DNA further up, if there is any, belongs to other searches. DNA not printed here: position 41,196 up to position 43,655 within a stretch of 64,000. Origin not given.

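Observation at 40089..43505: Unclassified glycoside-hydrolase-like module fused to GH76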

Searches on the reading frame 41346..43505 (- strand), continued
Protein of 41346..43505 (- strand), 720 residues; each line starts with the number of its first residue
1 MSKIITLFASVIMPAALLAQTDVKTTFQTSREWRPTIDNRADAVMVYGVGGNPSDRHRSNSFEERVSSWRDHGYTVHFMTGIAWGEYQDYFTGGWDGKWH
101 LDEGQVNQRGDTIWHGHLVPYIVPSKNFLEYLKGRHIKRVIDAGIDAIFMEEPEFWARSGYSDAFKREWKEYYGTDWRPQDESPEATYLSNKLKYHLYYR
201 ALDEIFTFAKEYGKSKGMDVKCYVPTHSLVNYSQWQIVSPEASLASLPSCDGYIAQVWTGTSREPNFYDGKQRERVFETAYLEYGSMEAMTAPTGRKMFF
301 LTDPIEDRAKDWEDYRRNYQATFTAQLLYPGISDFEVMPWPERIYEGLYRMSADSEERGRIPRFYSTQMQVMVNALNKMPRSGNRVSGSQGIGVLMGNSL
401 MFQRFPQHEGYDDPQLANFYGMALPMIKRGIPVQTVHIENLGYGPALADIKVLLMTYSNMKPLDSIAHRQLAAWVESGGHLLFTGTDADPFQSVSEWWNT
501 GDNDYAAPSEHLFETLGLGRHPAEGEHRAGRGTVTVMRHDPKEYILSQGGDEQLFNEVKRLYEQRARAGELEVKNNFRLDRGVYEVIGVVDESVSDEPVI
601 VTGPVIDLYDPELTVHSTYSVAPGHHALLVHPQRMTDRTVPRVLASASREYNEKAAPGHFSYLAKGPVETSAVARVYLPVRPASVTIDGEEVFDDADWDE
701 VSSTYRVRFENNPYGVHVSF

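Call 30: search_protein_families(library=pfam, proteins=[P0134, P0161, P0196, P0252, P0259, P0233, P0240], max_evalue=0.001)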
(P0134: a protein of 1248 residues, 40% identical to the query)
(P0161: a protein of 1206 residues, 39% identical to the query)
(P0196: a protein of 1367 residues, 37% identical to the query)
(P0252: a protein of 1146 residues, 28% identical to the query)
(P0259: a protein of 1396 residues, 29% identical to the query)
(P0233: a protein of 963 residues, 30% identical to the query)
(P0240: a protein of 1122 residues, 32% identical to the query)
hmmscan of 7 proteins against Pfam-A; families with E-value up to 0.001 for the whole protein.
P0134 (1248 aa): 4 families
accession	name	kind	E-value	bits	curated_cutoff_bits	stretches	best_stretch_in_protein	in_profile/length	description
PF14323.11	GxGYxYP_C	-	1.8e-37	129.9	27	1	319-551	2-242/242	GxGYxYP putative glycoside hydrolase C-terminal domain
PF20957.2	GxGYxYP_N_2nd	-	3.1e-09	37.3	24.5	1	119-185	2-62/68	GxGYxYP_N second domain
PF20958.2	GxGYxYP_N_3rd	-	0.00022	21.7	24.4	1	207-299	15-91/91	GxGYxYP third domain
PF16216.10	GxGYxYP_N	-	0.00023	21.3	23.9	1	37-69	2-34/72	GxGYxYP_N 1st domain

P0161 (1206 aa): 0 families

P0196 (1367 aa): 1 family
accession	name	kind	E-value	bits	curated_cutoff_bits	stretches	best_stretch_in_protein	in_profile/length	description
PF06452.16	CBM9_1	-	2.8e-15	57.1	23.4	1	1192-1362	19-173/185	Carbohydrate family 9 binding domain-like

P0252 (1146 aa): 0 families

P0259 (1396 aa): 0 families

P0233 (963 aa): 0 families

P0240 (1122 aa): 1 family
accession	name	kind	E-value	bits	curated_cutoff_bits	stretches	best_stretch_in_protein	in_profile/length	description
PF06452.16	CBM9_1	-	1e-15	58.6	23.4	1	188-352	26-179/185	Carbohydrate family 9 binding domain-like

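Call 37: search_protein_families(library=pfam, alignment_id=A2, max_evalue=1)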
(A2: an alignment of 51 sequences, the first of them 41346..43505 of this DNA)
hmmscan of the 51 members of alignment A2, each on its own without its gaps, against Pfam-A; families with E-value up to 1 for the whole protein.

A. member 1, window:41346-43505:- (720 aa): 0 families

B. families by the number of members that match (of 51 scanned): 17 families
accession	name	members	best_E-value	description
PF14258.12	DUF4350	18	0.00078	Domain of unknown function (DUF4350)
PF22369.2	GLMA_2nd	3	0.0042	GLMA-like, second domain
PF06283.17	ThuA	2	0.00042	Trehalose utilisation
PF08532.16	Glyco_hydro_42M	1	0.0067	Beta-galactosidase trimerisation domain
PF17660.6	BTRD1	1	0.0084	Polyglycine hydrolase-like, structural repeat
PF21682.2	AF_2299-like_N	1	0.017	CDP-alcohol phosphatidyltransferase AF_2299-like, N-terminal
PF02251.23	PA28_N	1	0.023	Proteasome activator PA28, N-terminal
PF20010.5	Collagen_trimer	1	0.069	Collagen trimerization domain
PF21706.3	FCSD_central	1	0.093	Sulfide dehydrogenase [flavocytochrome c] flavoprotein chain, central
PF16309.10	DUF4951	1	0.11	Domain of unknown function (DUF4951)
PF22320.2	Zona_CL1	1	0.12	Zonadhesin, first cohesin-like domain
PF13447.11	Multi-haem_cyto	1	0.13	Seven times multi-haem cytochrome CxxCH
PF18567.6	TIR_3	1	0.15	Toll/interleukin-1 receptor domain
PF23726.1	Beta-prop_RSE1_2nd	1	0.17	RSE1/DDB1/CPSF1 second beta-propeller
PF25471.1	TM_PetC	1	0.21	Iron-sulfur subunit PetC transmembrane anchor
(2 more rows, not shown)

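Call 53: find_homologous_proteins(query=P0168, max_evalue=0.001)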
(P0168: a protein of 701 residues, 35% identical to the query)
Query P0168 (701 aa): 50 proteins with E <= 0.001 among 8000 candidates.
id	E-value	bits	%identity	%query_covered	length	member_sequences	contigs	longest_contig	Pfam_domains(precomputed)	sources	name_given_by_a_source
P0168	0.0e+0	1631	100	100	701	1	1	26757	-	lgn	-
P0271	3.5e-267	906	58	98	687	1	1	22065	-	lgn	-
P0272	4.8e-238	810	56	91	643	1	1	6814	-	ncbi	-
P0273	4.7e-224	764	50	100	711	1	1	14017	-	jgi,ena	jgi:hypothetical protein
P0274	4.4e-217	741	49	100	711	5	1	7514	-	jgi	jgi:hypothetical protein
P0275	8.6e-211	720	48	100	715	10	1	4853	-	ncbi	-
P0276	3.9e-205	701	48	100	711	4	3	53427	-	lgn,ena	-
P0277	2.8e-156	540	41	99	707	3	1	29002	-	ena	-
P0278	1.1e-150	521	39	98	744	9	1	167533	-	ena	-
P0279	1.7e-149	517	39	98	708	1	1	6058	-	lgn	-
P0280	2.8e-149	517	37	99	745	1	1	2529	-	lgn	-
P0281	4.6e-148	513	40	99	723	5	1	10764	-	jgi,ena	-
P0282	8.5e-147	508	37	99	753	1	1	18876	-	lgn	-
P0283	2.3e-146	507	37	99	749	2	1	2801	-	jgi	jgi:hypothetical protein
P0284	1.3e-145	505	38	99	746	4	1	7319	-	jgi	jgi:hypothetical protein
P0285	6.3e-144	499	40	99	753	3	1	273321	-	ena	-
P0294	8.9e-140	485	38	98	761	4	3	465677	-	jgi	-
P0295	5.8e-139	483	36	99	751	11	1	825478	-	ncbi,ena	-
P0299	2.0e-137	477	39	98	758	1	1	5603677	-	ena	-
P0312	4.3e-131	457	36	98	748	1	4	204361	-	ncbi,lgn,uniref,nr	ncbi:conserved exported hypothetical protein [Candidatus Sulfotelmatomonas gaucii]|uniref:Beta-galac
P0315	1.6e-130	455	37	99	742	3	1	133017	-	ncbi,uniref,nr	ncbi:hypothetical protein [Cohnella thermotolerans]|uniref:hypothetical protein n=1 Tax=Cohnella the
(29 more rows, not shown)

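Call 56: find_encoding_contigs(protein=P0315, flank=10000, max_places=1)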
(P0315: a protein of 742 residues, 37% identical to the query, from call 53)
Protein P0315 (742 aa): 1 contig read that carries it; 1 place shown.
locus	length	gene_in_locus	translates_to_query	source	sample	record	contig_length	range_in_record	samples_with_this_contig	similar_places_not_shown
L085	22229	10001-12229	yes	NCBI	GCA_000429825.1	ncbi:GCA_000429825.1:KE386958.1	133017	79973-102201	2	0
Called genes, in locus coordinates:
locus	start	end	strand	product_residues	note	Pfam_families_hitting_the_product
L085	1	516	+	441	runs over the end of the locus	PF02518:HATPase_c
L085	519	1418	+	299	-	PF00072:Response_reg, PF08664:YcbB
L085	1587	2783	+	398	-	PF00392:GntR, PF00532:Peripla_BP_1, PF13407:Peripla_BP_4, PF13377:Peripla_BP_3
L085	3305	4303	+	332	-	PF00528:BPD_transp_1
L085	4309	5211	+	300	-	PF00528:BPD_transp_1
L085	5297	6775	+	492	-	PF01547:SBP_bac_1, PF13416:SBP_bac_8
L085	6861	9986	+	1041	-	PF22907:Ams1-like_1st, PF01074:Glyco_hydro_38N, PF09261:Alpha-mann_mid, PF07748:Glyco_hydro_38C, PF17677:Glyco_hydro38C2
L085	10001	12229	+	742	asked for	-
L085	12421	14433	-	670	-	PF16334:DUF4964, PF17168:DUF5127, PF16335:GtaA_6_Hairpin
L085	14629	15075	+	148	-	-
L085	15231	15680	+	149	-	PF16216:GxGYxYP_N (faint), PF20957:GxGYxYP_N_2nd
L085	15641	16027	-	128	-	PF25213:HVO_A0261_N (faint), PF01638:HxlR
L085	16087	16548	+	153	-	PF01408:GFO_IDH_MocA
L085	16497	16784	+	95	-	-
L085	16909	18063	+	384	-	PF01841:Transglut_core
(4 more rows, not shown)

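Call 57: find_encoding_contigs(protein=P0299, flank=10000, max_places=1)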
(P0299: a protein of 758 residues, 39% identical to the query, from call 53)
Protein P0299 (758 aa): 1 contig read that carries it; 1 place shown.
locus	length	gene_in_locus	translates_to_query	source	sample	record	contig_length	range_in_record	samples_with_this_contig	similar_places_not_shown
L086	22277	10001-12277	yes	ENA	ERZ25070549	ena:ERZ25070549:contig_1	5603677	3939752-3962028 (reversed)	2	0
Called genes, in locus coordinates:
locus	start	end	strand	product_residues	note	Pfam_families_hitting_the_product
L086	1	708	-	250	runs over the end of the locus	-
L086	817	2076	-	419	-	PF01408:GFO_IDH_MocA, PF22725:GFO_IDH_MocA_C3 (weak)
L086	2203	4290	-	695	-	-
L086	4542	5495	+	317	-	PF20360:DUF6655, PF26521:MAFA_adhesin (faint)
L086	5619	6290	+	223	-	PF06439:3keto-disac_hyd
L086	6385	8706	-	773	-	PF02837:Glyco_hydro_2_N, PF22666:Glyco_hydro_2_N2, PF00703:Glyco_hydro_2, PF02836:Glyco_hydro_2_C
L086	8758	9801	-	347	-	PF08240:ADH_N, PF16912:Glu_dehyd_C, PF00107:ADH_zinc_N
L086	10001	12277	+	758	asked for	-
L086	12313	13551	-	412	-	PF22177:PBP1_XylR (weak), PF13377:Peripla_BP_3, PF00165:HTH_AraC (weak), PF12833:HTH_18, PF00165:HTH_AraC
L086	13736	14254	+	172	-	PF03992:ABM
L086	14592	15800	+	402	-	-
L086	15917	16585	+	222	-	-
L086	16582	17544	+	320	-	PF05090:HTTM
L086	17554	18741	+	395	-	PF13431:TPR_17 (faint), PF00515:TPR_1 (faint), PF07719:TPR_2 (faint), PF13181:TPR_8 (faint), PF13371:TPR_9 (faint), PF13414:TPR_11 (faint), PF13424:TPR_12 (weak), PF13432:TPR_16 (faint)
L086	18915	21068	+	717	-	PF00199:Catalase, PF06628:Catalase-rel, PF18011:Catalase_C (weak)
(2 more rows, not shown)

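Call 58: find_encoding_contigs(protein=P0295, flank=10000, max_places=1)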
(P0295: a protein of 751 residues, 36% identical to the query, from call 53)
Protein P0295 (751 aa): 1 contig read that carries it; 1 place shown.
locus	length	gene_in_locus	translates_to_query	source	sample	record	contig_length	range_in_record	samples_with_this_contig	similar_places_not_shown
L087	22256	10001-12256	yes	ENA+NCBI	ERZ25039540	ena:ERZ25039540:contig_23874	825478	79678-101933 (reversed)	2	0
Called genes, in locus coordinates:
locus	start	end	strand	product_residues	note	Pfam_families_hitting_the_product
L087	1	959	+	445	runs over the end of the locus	PF00009:GTP_EFTU, PF01926:MMR_HSR1 (faint), PF03144:GTP_EFTU_D2 (weak)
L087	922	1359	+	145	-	-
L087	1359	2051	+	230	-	PF01507:PAPS_reduct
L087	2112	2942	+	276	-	PF01925:TauE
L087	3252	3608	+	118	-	PF01902:Diphthami_syn_2_N (weak)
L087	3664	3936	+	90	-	PF28410:Diphthami_syn_2_C (weak)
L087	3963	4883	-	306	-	-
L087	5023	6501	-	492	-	PF00370:FGGY_N, PF02782:FGGY_C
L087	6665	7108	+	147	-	-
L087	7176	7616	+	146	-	PF20432:Xre-like-HTH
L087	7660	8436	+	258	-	PF08808:RES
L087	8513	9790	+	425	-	PF27096:UvrC_M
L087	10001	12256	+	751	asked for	-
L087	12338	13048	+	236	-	PF00834:Ribul_P_3_epim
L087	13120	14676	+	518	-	PF13512:TPR_18 (faint), PF13525:YfiO, PF13174:TPR_6 (faint)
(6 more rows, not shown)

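Call 68: find_encoding_contigs(protein=P0312, flank=10000, max_places=1)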
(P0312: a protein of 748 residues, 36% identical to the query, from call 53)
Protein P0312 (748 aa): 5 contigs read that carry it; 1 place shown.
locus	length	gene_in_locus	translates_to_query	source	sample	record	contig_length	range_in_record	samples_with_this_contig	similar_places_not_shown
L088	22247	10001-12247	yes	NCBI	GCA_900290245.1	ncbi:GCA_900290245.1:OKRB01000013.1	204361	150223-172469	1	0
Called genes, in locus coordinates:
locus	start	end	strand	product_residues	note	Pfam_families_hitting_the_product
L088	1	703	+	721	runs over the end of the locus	PF00933:Glyco_hydro_3, PF01915:Glyco_hydro_3_C, PF14310:Fn3-like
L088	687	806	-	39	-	-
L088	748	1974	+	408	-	PF00657:Lipase_GDSL, PF13472:Lipase_GDSL_2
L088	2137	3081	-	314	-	-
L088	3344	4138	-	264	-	-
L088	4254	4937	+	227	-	PF28410:Diphthami_syn_2_C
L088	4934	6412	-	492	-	PF00370:FGGY_N, PF02782:FGGY_C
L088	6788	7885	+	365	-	PF27096:UvrC_M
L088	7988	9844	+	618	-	PF07228:SpoIIE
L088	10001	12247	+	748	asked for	-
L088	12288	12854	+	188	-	-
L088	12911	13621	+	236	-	PF00834:Ribul_P_3_epim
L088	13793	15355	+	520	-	PF13512:TPR_18 (faint), PF13174:TPR_6 (faint), PF13432:TPR_16 (faint), PF13525:YfiO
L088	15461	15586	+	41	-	-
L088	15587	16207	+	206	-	PF00583:Acetyltransf_1 (weak), PF13508:Acetyltransf_7 (weak)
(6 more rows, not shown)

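Call 69: find_encoding_contigs(protein=P0294, flank=10000, max_places=1)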
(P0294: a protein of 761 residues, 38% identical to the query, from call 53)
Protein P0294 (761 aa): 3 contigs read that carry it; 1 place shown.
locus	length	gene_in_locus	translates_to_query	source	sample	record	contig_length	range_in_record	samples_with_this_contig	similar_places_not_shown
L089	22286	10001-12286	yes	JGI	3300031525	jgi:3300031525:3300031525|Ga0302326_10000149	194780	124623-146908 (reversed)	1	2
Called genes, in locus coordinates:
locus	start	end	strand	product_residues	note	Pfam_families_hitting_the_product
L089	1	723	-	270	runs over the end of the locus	PF00027:cNMP_binding, PF13545:HTH_Crp_2, PF00325:Crp (weak)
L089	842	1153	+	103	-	-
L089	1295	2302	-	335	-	-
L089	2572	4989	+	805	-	PF00933:Glyco_hydro_3, PF01915:Glyco_hydro_3_C, PF14310:Fn3-like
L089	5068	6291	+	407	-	PF00657:Lipase_GDSL, PF13472:Lipase_GDSL_2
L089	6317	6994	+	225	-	PF01902:Diphthami_syn_2_N (weak), PF28410:Diphthami_syn_2_C (weak)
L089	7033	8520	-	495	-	PF00370:FGGY_N, PF02782:FGGY_C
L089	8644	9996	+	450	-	PF27096:UvrC_M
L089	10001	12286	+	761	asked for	-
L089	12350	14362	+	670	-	PF02366:PMT, PF13231:PMT_2, PF13432:TPR_16 (weak)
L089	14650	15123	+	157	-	PF00072:Response_reg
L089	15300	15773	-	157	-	-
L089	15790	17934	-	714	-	PF05227:CHASE3, PF00989:PAS, PF13188:PAS_8, PF08448:PAS_4, PF13426:PAS_9, PF08448:PAS_4, PF00512:HisKA, PF02518:HATPase_c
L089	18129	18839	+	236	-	PF00834:Ribul_P_3_epim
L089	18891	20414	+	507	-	PF13512:TPR_18 (faint), PF13525:YfiO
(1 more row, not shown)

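Call 70: find_encoding_contigs(protein=P0285, flank=10000, max_places=1)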
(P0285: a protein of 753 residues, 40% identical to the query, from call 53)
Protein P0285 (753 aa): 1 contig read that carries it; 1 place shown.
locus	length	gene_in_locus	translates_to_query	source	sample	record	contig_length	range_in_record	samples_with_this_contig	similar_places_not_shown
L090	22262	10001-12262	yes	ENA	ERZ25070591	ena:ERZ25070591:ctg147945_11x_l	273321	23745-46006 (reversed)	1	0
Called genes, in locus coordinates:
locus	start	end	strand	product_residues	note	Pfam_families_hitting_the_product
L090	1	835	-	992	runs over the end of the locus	PF00127:Copper-bind, PF00034:Cytochrom_C (weak), PF00135:COesterase (weak), PF20434:BD-FAE, PF07859:Abhydrolase_3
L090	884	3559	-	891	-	PF13472:Lipase_GDSL_2, PF23500:DUF7133, PF13646:HEAT_2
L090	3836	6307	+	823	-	PF00141:peroxidase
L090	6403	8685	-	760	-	PF02837:Glyco_hydro_2_N, PF22666:Glyco_hydro_2_N2, PF00703:Glyco_hydro_2, PF02836:Glyco_hydro_2_C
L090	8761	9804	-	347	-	PF08240:ADH_N, PF16912:Glu_dehyd_C (weak), PF00107:ADH_zinc_N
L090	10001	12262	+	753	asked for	-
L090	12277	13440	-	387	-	PF22177:PBP1_XylR (weak), PF13407:Peripla_BP_4 (weak), PF13377:Peripla_BP_3, PF00165:HTH_AraC (weak), PF12833:HTH_18, PF00165:HTH_AraC (weak)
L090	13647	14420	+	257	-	PF00106:adh_short, PF08659:KR, PF13561:adh_short_C2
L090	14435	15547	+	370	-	PF01263:Aldose_epim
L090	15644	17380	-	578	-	PF00916:Sulfate_transp, PF01740:STAS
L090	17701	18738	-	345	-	PF01408:GFO_IDH_MocA, PF02894:GFO_IDH_MocA_C, PF22725:GFO_IDH_MocA_C3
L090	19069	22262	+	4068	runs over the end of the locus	PF07719:TPR_2 (faint), PF13181:TPR_8 (faint), PF13431:TPR_17 (faint), PF13432:TPR_16 (faint), PF23914:TPR_CcmH_CycH, PF14559:TPR_19 (weak), PF07619:DUF1581, PF20407:DUF1583_N, +1 more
